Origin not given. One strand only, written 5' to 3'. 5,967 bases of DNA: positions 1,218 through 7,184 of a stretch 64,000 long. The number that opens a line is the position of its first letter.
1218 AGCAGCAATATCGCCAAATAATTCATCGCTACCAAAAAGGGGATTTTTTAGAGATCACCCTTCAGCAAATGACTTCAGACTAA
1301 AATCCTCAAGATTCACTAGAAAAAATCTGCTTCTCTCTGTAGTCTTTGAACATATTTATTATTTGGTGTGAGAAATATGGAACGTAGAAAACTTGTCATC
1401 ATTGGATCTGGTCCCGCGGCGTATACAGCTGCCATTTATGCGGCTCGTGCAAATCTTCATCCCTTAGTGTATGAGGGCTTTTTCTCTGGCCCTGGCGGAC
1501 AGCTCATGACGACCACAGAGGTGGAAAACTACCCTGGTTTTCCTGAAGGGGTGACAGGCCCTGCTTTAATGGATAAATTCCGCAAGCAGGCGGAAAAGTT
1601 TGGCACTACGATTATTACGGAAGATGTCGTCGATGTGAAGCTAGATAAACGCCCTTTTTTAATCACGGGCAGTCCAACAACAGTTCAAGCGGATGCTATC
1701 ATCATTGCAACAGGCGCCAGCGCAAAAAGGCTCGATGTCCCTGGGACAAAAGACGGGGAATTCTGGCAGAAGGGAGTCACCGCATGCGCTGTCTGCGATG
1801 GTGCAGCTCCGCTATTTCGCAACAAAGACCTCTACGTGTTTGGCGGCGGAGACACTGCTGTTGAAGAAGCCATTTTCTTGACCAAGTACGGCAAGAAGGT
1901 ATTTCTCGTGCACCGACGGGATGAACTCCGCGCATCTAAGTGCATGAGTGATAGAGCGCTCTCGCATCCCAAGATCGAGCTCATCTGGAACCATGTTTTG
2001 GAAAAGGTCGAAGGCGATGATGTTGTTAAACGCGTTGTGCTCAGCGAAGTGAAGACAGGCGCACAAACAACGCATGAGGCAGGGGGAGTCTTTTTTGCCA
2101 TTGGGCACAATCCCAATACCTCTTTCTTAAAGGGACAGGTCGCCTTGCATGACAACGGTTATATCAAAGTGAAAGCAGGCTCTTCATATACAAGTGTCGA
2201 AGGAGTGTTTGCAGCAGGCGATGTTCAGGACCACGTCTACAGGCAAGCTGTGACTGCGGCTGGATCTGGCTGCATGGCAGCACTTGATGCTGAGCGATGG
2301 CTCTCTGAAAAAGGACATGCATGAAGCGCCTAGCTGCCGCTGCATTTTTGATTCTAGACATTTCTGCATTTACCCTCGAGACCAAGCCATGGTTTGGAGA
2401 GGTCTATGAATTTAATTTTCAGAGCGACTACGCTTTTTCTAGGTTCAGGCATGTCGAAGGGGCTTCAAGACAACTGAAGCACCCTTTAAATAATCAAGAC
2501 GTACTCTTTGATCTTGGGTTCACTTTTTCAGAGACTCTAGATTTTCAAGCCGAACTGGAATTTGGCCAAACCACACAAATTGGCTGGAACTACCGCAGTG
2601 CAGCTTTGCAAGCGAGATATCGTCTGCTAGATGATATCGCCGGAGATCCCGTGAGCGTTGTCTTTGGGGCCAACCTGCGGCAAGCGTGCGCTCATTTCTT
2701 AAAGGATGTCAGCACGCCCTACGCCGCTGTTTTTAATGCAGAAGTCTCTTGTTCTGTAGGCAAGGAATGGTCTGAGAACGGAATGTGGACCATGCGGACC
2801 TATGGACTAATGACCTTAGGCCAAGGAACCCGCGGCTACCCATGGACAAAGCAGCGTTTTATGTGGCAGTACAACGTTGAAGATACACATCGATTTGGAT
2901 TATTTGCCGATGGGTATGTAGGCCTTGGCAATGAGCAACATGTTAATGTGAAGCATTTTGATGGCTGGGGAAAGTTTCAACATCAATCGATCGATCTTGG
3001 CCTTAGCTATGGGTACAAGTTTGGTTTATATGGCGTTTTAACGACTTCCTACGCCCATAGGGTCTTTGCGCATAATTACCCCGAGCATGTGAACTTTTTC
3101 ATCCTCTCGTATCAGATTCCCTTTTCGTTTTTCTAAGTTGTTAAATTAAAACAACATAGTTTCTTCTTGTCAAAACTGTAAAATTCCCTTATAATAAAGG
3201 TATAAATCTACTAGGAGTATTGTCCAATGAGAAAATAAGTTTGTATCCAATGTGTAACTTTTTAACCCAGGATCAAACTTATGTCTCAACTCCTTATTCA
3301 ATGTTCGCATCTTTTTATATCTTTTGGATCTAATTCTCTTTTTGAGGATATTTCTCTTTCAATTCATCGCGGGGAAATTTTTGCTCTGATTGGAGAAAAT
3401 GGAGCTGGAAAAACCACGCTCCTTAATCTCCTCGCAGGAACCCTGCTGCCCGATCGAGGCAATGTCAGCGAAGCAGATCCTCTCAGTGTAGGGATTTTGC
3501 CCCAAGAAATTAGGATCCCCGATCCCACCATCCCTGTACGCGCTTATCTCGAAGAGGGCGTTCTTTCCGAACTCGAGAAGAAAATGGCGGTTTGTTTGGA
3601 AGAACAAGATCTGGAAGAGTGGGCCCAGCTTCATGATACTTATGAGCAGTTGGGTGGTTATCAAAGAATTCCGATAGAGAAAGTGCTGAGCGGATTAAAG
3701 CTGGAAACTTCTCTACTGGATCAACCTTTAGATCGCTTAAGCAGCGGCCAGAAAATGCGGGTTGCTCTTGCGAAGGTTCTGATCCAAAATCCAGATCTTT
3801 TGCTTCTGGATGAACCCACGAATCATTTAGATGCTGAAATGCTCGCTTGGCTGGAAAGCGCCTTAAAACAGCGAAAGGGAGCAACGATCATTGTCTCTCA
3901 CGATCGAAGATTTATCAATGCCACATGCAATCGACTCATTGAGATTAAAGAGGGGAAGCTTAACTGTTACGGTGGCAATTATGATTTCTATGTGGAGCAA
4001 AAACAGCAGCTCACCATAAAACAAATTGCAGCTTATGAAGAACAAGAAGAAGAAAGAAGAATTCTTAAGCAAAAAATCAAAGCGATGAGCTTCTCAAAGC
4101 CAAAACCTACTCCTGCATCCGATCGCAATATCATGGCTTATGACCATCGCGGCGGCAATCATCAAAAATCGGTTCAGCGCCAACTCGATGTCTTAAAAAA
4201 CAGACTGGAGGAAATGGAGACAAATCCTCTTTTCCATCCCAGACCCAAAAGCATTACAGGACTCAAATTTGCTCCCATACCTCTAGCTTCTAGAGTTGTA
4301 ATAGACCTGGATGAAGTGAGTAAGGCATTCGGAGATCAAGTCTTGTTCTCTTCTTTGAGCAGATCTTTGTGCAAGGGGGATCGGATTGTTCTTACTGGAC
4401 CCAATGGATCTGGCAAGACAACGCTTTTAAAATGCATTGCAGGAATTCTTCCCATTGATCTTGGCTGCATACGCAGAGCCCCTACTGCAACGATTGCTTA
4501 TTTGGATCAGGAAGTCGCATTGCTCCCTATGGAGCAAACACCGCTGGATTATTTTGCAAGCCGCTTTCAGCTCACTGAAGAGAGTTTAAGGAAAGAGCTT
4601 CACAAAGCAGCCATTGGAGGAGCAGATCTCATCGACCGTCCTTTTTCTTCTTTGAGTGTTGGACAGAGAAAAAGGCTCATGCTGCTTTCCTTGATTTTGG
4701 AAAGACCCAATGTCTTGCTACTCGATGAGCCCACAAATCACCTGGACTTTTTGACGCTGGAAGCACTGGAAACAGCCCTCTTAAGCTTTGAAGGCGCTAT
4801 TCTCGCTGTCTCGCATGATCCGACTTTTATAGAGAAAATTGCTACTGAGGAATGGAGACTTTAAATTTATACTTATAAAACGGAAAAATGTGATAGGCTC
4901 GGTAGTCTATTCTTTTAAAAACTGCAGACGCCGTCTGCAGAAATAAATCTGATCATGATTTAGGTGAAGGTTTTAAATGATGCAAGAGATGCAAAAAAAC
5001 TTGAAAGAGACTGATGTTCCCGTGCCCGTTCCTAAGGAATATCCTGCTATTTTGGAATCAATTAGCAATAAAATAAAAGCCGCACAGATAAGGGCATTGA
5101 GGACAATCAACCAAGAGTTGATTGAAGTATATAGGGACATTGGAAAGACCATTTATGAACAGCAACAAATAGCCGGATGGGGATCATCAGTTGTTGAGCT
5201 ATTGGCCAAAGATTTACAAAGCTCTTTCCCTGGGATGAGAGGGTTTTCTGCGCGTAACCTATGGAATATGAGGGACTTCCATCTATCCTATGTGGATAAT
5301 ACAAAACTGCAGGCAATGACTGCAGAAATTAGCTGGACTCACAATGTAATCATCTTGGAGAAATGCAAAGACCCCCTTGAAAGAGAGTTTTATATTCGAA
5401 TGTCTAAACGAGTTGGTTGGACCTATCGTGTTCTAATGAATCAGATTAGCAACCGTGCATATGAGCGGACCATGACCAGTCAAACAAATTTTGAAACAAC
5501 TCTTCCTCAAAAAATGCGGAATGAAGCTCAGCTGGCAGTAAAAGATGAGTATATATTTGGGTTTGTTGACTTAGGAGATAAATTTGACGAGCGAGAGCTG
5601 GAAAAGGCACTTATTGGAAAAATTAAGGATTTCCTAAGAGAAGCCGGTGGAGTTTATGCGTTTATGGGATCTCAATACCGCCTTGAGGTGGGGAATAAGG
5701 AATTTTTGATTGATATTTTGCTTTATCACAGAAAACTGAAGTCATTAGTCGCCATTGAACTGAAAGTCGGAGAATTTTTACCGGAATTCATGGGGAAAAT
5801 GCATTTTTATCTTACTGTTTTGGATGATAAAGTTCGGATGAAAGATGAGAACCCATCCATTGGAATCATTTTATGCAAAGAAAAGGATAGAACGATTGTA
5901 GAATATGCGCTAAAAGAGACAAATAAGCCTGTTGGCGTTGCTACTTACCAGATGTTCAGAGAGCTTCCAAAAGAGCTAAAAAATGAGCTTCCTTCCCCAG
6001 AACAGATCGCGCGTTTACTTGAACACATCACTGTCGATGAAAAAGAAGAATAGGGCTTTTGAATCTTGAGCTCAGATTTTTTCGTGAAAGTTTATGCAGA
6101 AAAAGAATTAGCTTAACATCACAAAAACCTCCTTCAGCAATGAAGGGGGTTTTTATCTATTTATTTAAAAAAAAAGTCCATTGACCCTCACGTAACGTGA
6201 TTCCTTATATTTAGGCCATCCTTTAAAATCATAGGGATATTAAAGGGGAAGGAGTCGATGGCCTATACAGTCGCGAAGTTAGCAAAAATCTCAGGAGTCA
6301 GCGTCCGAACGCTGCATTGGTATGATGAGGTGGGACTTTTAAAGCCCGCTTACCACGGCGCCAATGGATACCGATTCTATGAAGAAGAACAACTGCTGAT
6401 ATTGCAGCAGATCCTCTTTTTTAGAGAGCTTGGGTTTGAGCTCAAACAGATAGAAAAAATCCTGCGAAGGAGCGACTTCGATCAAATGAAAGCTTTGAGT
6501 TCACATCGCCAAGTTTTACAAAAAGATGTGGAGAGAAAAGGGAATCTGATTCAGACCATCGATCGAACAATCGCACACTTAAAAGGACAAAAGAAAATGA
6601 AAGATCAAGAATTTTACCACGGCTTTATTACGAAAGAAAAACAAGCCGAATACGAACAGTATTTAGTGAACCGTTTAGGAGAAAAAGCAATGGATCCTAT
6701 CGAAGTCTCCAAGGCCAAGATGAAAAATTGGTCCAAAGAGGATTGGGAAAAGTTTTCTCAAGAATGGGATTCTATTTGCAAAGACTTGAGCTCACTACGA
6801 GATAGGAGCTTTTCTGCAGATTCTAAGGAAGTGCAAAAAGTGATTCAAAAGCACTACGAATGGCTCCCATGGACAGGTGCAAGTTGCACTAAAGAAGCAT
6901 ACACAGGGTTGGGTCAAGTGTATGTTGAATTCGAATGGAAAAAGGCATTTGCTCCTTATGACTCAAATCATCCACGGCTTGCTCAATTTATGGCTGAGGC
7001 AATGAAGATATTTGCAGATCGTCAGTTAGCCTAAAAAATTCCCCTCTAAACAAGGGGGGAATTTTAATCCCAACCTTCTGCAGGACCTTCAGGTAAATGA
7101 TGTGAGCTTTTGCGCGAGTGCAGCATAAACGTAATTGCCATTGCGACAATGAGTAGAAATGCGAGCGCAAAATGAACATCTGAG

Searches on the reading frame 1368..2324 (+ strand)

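Call 73: search_protein_families(library=pfam, proteins=[window:1368-2324:+], max_evalue=0.00001)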
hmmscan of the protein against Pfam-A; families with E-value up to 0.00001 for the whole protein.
window:1368-2324:+ (318 aa): 3 families
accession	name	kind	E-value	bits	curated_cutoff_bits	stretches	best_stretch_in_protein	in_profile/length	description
PF07992.20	Pyr_redox_2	-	1e-51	176.5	26.1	1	8-301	2-291/291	Pyridine nucleotide-disulphide oxidoreductase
PF13738.12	Pyr_redox_3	-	2e-21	77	30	1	64-284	80-305/305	Pyridine nucleotide-disulphide oxidoreductase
PF00070.33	Pyr_redox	-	1.7e-17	64.2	22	1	156-226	3-80/82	Pyridine nucleotide-disulphide oxidoreductase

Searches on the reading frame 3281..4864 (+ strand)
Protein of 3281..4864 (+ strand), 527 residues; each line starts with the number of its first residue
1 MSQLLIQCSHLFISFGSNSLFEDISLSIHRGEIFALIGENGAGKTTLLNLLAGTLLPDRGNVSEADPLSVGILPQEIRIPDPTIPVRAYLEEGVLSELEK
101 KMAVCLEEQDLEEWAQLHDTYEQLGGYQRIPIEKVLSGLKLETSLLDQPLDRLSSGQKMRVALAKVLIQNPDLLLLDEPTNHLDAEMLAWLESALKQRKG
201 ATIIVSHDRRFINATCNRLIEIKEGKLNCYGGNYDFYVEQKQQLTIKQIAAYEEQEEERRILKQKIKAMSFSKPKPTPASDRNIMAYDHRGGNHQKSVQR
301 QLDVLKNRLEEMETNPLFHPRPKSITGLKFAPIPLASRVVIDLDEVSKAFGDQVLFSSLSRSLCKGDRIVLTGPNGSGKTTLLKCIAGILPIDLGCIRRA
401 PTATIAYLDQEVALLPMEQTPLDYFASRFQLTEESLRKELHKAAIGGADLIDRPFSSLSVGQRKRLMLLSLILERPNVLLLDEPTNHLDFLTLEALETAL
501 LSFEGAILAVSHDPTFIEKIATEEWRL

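Call 73: search_protein_families(library=pfam, proteins=[window:3281-4864:+], max_evalue=0.00001)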
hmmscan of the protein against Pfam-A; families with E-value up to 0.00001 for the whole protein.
window:3281-4864:+ (527 aa): 13 families
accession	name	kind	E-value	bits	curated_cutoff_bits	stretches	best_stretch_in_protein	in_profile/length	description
PF00005.33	ABC_tran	-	4.6e-51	173.5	25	2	22-181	2-137/137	ABC transporter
PF13304.12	AAA_21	-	1.2e-19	72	27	0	409-517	173-303/304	AAA domain, putative AbiEii toxin, Type IV TA system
PF13476.12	AAA_23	-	5.9e-11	43.8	27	0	370-388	23-41/201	AAA domain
PF13401.12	AAA_22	-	1.2e-10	42.3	27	0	31-205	5-120/130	AAA domain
PF12848.13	ABC_tran_Xtn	-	2e-09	37.9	25.9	1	220-270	1-51/85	ABC transporter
PF13555.12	AAA_29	-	3.2e-09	36.8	27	0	21-58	12-49/61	P-loop containing region of AAA domain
PF13191.12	AAA_16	-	4.6e-09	37.4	32.6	0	27-167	20-124/167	AAA ATPase domain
PF02463.25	SMC_N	-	7.3e-09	35.8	40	0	152-223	136-212/220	RecF/RecN/SMC N terminal domain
PF03193.22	RsgA_GTPase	-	2.4e-07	31.2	30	0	11-65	87-140/174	RsgA GTPase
PF02367.23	TsaE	-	3.9e-07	30.5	26.6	0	357-392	12-47/128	Threonylcarbamoyl adenosine biosynthesis protein TsaE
PF25199.1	nSTAND_NTPase5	-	2.7e-06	27.7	34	0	368-387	43-62/145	Novel STAND NTPase 5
PF13521.12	AAA_28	-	5e-06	27.3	27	0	368-387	1-20/164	AAA domain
PF05729.18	NACHT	-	7.6e-06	26.3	26.7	0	368-387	2-21/167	NACHT domain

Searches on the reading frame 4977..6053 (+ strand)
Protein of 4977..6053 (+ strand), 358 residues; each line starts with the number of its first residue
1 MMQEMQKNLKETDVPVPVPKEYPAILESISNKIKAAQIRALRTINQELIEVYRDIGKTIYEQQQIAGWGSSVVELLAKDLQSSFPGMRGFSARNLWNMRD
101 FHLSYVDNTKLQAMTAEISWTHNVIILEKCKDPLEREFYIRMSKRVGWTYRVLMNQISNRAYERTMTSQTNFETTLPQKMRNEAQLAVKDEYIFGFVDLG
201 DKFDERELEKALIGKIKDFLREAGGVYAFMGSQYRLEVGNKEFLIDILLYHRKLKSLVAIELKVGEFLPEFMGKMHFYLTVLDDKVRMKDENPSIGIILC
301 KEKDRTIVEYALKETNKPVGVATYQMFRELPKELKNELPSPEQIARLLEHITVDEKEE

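Call 73: search_protein_families(library=pfam, proteins=[window:4977-6053:+], max_evalue=0.00001)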
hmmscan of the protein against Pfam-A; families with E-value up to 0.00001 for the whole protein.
window:4977-6053:+ (358 aa): 2 families
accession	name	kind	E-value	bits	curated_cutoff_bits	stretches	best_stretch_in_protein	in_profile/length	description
PF06250.17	YhcG_C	-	6.8e-58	195.4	32.5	1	187-339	3-157/157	YhcG PDDEXK nuclease domain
PF17761.7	DUF1016_N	-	1.1e-43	149.1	32.8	1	29-164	2-137/137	DUF1016 N-terminal domain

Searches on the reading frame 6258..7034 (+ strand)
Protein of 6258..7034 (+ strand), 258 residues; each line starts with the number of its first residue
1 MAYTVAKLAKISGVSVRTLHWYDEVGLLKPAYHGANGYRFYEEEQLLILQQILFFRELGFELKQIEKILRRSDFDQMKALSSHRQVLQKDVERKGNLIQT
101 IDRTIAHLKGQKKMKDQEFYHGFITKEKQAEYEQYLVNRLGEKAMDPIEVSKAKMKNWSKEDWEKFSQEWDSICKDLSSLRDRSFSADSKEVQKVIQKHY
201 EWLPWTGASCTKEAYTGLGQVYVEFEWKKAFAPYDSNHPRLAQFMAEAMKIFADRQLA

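Call 73: search_protein_families(library=pfam, proteins=[window:6258-7034:+], max_evalue=0.00001)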
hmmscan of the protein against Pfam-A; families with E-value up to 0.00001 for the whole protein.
window:6258-7034:+ (258 aa): 3 families
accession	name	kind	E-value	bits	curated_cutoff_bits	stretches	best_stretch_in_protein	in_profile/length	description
PF07739.18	TipAS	-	3.7e-25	89.1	23.8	1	132-252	1-117/117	TipAS antibiotic-recognition domain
PF13411.12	MerR_1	-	5.8e-17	62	21.6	1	3-71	1-68/69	MerR HTH family regulatory protein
PF00376.29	MerR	-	2.2e-12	47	28.2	1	4-41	1-38/38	MerR family regulatory protein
